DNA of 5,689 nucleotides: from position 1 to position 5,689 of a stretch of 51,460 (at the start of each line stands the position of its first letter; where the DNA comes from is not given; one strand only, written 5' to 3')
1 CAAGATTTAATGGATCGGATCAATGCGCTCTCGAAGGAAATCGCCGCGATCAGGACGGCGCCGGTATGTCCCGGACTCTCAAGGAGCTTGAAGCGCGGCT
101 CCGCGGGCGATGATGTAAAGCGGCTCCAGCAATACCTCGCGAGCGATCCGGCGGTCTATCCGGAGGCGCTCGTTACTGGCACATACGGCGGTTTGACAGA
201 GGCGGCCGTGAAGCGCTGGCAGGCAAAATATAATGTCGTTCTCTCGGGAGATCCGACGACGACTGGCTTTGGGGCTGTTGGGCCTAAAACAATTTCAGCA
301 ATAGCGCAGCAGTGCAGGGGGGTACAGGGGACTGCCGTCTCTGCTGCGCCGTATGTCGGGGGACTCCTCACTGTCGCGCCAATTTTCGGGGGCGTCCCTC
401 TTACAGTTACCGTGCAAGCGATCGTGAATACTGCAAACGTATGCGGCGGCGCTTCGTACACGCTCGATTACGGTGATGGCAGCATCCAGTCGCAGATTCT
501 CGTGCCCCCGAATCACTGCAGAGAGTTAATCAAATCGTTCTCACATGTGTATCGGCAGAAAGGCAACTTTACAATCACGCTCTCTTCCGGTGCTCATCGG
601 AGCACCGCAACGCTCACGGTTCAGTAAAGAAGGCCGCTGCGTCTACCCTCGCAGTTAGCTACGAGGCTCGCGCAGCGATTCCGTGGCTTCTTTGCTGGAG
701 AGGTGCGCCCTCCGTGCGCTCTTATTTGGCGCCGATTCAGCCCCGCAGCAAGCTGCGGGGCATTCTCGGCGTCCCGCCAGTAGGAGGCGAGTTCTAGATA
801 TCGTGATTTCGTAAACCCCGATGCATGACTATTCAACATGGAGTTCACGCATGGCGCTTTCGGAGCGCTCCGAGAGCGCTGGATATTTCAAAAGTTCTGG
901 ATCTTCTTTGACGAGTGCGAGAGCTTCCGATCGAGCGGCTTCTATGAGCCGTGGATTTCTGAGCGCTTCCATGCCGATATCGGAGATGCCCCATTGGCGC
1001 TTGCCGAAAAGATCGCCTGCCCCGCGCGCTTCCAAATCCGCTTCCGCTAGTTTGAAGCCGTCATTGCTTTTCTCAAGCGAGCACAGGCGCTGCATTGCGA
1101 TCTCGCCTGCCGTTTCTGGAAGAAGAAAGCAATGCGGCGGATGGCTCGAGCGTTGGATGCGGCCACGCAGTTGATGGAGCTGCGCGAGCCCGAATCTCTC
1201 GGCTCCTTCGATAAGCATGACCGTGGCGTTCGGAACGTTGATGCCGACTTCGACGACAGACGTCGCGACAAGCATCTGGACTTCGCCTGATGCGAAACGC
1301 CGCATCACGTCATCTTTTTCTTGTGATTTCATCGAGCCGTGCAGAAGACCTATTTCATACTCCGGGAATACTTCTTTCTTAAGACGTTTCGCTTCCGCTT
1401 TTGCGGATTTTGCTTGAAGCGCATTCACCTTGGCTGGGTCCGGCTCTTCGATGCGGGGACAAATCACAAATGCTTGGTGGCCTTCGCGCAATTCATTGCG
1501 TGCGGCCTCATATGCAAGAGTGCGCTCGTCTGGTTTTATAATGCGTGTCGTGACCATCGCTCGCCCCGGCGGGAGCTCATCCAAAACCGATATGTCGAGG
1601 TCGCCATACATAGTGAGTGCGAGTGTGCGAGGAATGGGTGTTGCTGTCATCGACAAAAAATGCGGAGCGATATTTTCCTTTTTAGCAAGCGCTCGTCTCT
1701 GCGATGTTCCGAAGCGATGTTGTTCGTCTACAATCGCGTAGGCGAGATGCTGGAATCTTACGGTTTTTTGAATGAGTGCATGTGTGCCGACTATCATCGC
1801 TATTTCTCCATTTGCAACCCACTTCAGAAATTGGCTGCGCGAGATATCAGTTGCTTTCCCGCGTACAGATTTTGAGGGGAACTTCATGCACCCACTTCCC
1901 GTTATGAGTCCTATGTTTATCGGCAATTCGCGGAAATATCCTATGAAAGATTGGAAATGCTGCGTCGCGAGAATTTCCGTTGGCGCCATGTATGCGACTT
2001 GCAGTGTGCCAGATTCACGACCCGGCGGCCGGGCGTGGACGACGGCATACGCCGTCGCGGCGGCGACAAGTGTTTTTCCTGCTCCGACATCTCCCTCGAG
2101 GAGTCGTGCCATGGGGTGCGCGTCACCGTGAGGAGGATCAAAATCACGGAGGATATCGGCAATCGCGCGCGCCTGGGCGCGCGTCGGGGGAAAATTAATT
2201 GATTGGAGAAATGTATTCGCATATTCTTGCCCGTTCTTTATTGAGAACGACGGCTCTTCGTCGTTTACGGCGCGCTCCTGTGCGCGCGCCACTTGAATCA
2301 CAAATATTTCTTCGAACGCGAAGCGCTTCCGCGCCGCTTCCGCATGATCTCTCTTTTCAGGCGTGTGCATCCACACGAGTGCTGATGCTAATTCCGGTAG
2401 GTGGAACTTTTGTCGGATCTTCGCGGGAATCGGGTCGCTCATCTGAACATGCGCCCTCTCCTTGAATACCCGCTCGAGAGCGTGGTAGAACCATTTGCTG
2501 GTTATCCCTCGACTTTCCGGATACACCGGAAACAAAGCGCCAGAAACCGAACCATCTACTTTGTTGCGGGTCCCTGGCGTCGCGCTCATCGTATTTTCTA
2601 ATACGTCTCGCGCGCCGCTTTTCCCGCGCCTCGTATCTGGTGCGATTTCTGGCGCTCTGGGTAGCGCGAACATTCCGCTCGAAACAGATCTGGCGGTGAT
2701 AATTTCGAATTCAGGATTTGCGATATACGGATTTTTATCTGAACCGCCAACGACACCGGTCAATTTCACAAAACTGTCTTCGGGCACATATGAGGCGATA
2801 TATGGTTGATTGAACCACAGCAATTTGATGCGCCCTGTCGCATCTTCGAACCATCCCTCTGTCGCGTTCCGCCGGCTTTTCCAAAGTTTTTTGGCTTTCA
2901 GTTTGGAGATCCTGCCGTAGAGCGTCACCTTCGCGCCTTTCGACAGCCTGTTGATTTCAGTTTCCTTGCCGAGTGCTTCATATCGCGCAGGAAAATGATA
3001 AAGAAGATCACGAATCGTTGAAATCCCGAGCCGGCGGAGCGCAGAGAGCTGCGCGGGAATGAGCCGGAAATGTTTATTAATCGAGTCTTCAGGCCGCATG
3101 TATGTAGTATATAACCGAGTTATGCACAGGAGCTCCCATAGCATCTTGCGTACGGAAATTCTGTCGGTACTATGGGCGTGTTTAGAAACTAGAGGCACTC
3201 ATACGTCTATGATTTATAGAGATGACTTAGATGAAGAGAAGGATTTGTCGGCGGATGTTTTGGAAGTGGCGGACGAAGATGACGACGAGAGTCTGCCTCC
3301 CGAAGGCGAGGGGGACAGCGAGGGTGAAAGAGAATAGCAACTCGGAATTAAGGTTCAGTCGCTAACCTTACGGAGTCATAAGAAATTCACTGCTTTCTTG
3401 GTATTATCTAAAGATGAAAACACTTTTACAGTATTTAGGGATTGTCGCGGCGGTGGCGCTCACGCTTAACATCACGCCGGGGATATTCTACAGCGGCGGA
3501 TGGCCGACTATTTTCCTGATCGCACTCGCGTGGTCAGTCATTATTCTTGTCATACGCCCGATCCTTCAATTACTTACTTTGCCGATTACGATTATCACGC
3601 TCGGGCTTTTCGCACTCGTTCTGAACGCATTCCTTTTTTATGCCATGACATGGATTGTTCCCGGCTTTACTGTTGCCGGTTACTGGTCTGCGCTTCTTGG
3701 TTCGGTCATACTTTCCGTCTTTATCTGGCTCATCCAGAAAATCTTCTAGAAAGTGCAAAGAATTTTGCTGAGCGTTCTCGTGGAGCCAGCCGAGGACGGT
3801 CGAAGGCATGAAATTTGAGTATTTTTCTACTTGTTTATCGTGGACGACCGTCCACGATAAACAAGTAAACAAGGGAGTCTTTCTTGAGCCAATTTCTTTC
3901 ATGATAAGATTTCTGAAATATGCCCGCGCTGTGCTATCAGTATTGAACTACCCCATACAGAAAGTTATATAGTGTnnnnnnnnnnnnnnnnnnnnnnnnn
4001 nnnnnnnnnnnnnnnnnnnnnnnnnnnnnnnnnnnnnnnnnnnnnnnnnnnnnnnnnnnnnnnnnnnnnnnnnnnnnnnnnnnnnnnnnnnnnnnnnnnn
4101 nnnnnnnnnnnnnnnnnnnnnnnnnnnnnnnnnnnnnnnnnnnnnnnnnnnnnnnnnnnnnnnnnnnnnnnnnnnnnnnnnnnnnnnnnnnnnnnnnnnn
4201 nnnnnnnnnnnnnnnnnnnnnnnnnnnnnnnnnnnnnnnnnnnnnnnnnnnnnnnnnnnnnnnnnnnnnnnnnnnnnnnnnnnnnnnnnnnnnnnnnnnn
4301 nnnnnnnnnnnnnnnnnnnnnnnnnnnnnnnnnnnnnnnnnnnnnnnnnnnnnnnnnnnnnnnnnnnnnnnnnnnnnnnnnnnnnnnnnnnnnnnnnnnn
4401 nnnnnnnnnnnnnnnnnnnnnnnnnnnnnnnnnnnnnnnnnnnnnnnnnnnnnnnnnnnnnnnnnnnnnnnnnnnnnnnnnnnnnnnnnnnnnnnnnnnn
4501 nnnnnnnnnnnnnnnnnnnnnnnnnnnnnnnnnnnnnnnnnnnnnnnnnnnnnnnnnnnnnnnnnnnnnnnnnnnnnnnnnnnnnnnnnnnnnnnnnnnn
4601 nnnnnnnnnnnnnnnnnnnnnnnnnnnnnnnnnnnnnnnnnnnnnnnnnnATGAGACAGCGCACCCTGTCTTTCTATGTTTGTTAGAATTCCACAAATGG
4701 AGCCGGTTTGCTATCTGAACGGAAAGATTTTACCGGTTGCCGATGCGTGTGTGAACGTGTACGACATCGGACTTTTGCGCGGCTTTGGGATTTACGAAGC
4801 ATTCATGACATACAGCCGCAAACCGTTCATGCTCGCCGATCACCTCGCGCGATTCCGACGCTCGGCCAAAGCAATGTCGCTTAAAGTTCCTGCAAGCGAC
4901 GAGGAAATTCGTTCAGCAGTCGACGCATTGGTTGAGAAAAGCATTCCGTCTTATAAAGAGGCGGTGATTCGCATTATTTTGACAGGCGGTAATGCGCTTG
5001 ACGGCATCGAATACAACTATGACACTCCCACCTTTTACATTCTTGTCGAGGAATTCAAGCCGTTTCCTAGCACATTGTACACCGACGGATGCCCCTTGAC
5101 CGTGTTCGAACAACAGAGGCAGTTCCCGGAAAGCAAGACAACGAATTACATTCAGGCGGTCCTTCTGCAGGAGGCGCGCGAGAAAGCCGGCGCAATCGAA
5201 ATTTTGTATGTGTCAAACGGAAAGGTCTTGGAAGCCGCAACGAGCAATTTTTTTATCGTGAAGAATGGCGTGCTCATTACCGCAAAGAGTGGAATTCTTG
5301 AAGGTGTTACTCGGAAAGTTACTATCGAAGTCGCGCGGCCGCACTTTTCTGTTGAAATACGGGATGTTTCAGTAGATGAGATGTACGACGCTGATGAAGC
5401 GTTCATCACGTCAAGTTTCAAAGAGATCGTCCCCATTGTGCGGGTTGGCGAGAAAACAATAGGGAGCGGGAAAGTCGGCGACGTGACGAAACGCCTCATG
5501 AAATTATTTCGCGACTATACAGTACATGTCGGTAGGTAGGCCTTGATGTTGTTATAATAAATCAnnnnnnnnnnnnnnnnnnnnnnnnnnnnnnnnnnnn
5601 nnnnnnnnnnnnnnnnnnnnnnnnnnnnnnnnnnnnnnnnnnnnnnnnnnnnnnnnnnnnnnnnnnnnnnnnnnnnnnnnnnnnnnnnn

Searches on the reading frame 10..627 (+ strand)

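Call 81: search_protein_families(library=pfam, proteins=[window:10-627:+], max_evalue=0.00001)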
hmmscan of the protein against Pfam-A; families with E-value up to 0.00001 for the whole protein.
window:10-627:+ (205 aa): 2 families
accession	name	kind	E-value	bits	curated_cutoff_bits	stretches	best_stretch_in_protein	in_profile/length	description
PF01471.23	PG_binding_1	-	2.5e-07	31.2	23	1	33-81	2-48/57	Putative peptidoglycan binding domain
PF00801.26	PKD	-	1.6e-06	28.4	23.5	1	129-204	13-76/80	PKD domain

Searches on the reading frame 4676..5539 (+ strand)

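Call 81: search_protein_families(library=pfam, proteins=[window:4676-5539:+], max_evalue=0.00001)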
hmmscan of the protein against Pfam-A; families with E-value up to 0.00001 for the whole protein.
window:4676-5539:+ (287 aa): 1 family
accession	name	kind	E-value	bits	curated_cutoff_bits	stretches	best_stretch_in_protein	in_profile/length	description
PF01063.24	Aminotran_4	-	7e-45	154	28.5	1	38-256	1-222/223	Amino-transferase class IV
